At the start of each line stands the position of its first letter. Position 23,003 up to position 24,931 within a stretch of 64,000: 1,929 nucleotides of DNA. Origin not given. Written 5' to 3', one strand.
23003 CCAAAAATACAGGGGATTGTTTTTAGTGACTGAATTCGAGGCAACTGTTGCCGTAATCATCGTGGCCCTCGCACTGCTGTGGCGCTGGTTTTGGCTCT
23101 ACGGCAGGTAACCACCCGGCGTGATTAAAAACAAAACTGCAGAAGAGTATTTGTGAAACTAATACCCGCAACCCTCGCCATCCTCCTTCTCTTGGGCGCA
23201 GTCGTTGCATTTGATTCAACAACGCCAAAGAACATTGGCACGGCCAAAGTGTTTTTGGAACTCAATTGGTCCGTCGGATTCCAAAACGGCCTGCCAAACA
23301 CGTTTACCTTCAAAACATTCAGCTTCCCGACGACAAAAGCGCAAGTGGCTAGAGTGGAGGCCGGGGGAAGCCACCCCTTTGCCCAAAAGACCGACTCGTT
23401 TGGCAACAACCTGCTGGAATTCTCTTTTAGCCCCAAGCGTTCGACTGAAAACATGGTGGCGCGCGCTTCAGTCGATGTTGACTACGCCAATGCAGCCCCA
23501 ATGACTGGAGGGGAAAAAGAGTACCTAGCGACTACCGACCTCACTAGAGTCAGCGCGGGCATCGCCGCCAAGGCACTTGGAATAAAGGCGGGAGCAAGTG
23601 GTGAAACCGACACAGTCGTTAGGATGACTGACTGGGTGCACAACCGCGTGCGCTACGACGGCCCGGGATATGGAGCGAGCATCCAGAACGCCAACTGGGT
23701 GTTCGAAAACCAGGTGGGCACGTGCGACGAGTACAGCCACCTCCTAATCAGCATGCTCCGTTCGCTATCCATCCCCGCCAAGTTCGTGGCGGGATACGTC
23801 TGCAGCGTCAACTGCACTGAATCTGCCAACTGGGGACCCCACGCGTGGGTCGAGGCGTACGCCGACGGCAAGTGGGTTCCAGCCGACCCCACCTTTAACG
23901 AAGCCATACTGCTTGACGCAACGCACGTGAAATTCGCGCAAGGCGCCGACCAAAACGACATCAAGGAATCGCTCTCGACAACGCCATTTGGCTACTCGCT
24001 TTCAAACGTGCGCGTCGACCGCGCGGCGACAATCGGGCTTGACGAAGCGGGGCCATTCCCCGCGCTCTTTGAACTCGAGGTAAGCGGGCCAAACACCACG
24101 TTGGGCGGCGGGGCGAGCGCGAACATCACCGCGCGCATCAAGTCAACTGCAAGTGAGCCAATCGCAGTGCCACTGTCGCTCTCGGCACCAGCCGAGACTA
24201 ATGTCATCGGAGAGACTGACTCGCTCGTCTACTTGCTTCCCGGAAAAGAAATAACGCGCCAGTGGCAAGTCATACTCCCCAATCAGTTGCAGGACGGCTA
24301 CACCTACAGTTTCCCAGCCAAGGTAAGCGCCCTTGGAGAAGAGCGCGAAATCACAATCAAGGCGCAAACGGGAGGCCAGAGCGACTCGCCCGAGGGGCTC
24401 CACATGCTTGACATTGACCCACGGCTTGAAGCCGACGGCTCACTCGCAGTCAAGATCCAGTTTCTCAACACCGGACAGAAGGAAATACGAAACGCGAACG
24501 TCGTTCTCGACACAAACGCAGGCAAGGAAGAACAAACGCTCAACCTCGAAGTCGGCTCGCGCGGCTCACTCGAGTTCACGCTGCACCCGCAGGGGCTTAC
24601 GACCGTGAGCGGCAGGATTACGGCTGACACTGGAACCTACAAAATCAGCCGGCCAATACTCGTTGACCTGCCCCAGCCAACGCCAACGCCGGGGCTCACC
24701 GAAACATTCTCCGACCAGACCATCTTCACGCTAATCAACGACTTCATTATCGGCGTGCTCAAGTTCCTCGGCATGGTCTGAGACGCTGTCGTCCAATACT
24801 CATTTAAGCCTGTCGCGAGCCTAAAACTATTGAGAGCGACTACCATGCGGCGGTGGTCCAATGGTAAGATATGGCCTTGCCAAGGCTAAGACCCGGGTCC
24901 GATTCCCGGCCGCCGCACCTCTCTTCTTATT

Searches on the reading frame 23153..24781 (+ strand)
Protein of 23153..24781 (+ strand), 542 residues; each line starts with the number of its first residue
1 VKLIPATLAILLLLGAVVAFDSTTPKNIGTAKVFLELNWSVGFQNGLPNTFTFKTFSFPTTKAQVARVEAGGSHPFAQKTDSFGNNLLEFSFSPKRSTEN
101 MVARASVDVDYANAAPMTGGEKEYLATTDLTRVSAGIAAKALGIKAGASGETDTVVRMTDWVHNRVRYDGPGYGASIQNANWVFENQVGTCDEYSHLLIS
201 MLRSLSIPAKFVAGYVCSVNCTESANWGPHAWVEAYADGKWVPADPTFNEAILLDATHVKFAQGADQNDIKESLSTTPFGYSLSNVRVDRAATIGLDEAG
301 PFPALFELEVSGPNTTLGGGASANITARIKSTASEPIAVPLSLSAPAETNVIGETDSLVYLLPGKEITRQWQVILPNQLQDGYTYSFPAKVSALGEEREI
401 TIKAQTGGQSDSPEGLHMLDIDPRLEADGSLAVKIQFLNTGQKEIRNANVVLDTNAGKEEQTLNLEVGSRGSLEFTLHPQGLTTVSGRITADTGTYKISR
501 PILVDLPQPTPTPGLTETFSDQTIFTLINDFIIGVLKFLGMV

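Call 16: search_protein_families(library=pfam, proteins=[window:23153-24781:+], max_evalue=0.001)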
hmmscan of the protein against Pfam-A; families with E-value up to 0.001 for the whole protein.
window:23153-24781:+ (542 aa): 1 family
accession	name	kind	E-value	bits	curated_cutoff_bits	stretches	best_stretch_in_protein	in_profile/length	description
PF01841.26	Transglut_core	-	1.3e-24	87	23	1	142-246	5-108/108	Transglutaminase-like superfamily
